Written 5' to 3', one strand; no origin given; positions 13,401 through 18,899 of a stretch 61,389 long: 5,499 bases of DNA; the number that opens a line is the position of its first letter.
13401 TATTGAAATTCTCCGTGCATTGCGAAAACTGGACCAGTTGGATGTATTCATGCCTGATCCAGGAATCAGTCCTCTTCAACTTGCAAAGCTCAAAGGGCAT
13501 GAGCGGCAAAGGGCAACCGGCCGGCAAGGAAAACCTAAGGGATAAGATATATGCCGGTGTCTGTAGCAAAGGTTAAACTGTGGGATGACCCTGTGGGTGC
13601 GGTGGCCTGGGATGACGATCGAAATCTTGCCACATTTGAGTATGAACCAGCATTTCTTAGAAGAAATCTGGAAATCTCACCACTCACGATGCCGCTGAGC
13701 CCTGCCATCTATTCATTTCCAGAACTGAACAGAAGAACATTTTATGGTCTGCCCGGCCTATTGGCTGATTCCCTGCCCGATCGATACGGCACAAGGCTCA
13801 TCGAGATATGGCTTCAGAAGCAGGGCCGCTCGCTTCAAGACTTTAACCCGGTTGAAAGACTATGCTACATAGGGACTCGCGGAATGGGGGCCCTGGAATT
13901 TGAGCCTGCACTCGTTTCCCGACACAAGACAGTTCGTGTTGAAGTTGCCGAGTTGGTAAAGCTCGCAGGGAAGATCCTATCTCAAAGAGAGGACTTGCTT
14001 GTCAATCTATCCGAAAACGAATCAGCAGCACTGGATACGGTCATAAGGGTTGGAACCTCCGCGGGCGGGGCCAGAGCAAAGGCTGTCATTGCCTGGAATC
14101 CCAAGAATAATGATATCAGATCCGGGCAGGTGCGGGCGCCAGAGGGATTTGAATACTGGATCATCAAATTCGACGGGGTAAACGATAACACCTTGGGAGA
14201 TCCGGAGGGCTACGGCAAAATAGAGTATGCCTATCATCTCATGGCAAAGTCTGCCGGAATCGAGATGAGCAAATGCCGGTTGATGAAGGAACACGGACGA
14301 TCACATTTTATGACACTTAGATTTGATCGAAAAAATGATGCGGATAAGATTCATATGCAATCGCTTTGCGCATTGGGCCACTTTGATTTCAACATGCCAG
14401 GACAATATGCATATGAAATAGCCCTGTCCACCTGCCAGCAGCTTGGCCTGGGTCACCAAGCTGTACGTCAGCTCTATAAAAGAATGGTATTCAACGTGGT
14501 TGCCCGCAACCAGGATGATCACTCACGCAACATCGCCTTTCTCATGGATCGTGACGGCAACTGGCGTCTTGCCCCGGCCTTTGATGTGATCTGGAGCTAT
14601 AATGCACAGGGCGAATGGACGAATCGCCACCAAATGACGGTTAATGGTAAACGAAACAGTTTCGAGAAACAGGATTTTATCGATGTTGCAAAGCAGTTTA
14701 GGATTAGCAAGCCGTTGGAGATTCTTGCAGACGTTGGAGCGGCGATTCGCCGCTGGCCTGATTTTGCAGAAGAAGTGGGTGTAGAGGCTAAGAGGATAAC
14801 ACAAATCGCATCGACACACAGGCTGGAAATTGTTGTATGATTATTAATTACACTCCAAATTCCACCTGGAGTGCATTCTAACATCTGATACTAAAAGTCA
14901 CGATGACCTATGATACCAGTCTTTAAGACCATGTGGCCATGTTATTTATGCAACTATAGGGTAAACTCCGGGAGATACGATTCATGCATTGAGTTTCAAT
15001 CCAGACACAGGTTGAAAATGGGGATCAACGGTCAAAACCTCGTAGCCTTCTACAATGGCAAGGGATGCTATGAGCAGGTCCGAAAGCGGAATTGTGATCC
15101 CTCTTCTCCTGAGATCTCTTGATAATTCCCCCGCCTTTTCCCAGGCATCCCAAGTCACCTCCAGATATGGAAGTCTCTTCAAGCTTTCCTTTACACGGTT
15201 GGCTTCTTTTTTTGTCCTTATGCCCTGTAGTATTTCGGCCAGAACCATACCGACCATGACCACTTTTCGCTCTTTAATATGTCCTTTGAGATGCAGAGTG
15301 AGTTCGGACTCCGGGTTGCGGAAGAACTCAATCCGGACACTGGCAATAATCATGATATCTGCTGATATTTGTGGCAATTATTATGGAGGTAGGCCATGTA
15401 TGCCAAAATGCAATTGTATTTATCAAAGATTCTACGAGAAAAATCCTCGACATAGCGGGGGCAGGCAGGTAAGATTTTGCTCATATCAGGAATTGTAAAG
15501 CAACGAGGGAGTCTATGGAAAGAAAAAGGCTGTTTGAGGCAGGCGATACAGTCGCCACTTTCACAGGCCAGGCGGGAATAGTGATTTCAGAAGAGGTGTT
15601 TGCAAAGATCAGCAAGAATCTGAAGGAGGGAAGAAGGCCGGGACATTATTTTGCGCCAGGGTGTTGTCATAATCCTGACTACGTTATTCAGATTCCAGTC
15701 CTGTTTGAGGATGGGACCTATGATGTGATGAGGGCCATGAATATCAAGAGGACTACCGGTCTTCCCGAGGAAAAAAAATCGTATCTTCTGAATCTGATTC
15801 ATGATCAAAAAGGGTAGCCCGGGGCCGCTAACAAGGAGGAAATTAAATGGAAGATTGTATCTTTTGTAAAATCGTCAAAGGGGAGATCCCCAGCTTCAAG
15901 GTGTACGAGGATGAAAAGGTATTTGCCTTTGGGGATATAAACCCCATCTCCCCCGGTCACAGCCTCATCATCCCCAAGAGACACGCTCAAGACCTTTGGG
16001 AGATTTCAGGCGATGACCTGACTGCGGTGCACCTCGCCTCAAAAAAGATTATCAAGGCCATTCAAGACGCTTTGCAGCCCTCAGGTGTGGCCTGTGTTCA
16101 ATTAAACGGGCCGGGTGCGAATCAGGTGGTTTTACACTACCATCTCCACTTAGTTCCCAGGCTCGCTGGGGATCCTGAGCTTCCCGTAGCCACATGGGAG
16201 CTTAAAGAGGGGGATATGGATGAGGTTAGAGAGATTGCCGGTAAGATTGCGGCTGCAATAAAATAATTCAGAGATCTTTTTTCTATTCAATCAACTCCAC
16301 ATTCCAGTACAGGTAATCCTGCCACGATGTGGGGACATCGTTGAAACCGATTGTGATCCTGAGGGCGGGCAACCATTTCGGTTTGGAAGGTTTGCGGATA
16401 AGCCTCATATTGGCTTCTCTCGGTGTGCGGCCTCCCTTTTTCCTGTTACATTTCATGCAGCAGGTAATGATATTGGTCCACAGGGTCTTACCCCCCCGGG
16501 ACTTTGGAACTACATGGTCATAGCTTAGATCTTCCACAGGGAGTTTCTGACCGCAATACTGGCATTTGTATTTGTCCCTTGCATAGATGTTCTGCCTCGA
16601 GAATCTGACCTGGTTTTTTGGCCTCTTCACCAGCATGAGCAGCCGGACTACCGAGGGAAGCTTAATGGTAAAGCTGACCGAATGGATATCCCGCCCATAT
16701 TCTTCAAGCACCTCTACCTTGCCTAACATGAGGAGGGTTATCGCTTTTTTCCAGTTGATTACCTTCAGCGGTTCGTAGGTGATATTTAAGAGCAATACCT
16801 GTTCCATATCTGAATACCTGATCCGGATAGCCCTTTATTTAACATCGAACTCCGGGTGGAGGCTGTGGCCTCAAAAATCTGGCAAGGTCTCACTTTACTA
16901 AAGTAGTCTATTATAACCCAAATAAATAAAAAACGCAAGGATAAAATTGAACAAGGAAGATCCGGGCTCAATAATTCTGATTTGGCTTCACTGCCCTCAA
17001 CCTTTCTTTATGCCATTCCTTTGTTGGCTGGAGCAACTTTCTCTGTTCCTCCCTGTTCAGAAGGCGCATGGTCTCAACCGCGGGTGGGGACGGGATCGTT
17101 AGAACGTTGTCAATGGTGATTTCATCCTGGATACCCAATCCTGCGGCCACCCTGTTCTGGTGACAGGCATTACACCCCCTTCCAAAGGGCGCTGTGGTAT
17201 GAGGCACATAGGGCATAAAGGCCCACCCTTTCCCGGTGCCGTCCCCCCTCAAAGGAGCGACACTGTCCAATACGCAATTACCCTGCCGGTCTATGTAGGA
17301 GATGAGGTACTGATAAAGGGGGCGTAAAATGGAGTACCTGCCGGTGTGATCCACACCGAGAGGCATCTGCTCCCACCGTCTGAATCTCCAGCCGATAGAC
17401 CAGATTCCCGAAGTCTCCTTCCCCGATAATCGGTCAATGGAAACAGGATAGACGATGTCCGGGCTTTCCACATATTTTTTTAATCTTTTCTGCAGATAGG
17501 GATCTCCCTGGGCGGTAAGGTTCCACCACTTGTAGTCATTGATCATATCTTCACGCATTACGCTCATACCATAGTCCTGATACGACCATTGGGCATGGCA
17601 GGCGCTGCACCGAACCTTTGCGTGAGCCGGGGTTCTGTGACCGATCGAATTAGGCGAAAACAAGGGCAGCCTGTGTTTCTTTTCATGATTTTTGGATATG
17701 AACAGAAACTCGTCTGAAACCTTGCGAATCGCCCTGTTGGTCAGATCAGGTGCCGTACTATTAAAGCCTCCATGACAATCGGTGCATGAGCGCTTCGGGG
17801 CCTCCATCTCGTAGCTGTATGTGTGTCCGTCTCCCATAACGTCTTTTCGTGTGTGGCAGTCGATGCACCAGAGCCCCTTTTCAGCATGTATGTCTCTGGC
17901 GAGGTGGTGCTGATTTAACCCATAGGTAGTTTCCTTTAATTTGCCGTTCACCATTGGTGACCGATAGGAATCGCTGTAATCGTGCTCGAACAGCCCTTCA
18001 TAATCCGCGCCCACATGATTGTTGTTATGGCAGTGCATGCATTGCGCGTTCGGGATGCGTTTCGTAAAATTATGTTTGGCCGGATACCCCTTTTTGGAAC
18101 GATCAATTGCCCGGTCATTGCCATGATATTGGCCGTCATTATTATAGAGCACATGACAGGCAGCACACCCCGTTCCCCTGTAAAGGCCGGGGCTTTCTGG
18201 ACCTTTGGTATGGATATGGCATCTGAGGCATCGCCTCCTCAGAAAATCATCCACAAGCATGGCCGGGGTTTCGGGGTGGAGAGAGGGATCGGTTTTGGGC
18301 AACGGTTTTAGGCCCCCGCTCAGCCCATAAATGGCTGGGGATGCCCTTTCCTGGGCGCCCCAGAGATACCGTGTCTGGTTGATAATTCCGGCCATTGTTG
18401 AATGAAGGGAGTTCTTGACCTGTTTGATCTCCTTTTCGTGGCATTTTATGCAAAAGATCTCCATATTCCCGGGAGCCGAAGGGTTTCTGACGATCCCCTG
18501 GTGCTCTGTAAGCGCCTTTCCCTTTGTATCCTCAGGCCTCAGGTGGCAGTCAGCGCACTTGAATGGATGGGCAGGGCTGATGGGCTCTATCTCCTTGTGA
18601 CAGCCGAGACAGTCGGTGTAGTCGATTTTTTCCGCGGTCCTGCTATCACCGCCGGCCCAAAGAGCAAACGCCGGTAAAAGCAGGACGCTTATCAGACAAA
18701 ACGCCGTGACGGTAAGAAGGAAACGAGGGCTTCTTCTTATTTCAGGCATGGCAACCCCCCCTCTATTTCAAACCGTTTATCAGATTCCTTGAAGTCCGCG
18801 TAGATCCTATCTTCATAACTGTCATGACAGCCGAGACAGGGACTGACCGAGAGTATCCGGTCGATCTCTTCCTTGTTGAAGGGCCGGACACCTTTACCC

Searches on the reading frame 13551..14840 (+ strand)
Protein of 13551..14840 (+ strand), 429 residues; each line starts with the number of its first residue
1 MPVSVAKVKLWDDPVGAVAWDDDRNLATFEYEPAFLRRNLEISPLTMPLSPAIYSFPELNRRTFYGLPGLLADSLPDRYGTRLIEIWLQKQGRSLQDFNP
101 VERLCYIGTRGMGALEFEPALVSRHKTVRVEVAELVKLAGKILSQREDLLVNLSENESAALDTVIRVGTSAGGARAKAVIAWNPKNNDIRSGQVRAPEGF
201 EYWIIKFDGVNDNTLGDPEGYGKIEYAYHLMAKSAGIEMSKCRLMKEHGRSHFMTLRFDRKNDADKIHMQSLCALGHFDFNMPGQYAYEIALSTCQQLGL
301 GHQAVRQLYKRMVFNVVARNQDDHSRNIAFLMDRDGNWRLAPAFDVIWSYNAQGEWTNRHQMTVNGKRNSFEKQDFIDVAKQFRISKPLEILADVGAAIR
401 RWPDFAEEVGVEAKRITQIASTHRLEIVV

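Call 67: search_protein_families(library=pfam, proteins=[window:13551-14840:+], max_evalue=0.001)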
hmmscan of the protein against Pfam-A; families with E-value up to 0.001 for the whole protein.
window:13551-14840:+ (429 aa): 2 families
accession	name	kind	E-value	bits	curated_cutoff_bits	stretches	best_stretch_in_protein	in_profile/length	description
PF07804.18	HipA_C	-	5.1e-49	167.3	30.5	1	169-399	1-209/213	HipA-like C-terminal domain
PF13657.11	Couple_hipA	-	2.7e-20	73.1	22.5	1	7-117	2-98/99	HipA N-terminal domain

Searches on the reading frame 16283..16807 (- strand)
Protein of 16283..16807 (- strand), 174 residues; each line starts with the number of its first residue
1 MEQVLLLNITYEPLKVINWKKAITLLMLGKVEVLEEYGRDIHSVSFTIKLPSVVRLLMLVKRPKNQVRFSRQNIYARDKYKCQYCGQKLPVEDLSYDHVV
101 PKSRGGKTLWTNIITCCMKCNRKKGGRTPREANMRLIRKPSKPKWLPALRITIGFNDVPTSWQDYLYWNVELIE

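Call 67: search_protein_families(library=pfam, proteins=[window:16283-16807:-], max_evalue=0.001)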
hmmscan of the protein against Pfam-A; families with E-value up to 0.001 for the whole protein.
window:16283-16807:- (174 aa): 3 families
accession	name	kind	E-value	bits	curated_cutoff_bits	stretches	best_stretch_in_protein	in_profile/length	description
PF14279.12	HNH_5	-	4.9e-17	62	27.5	1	82-135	1-54/56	HNH endonuclease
PF01844.29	HNH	-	6.5e-14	52.2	21.4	1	82-125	1-45/47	HNH endonuclease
PF13395.12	HNH_4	-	3.6e-06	27.3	22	1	82-129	1-53/54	HNH endonuclease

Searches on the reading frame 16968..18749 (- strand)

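Call 67: search_protein_families(library=pfam, proteins=[window:16968-18749:-], max_evalue=0.001)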
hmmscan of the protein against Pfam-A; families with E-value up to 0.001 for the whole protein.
window:16968-18749:- (593 aa): 4 families
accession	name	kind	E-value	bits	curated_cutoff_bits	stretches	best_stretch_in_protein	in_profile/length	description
PF14522.11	Cytochrome_C7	-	2e-10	40.8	24.8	0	285-385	5-66/67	Cytochrome c7 and related cytochrome c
PF14537.11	Cytochrom_c3_2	-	9.2e-09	36.1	25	0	287-385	1-78/79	Cytochrome c3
PF02085.21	Cytochrom_CIII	-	8.3e-07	29.7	22.9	0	45-112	31-90/101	Class III cytochrome C family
PF02335.20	Cytochrom_C552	-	0.00068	19.1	24.1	1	64-123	246-301/438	Cytochrome c552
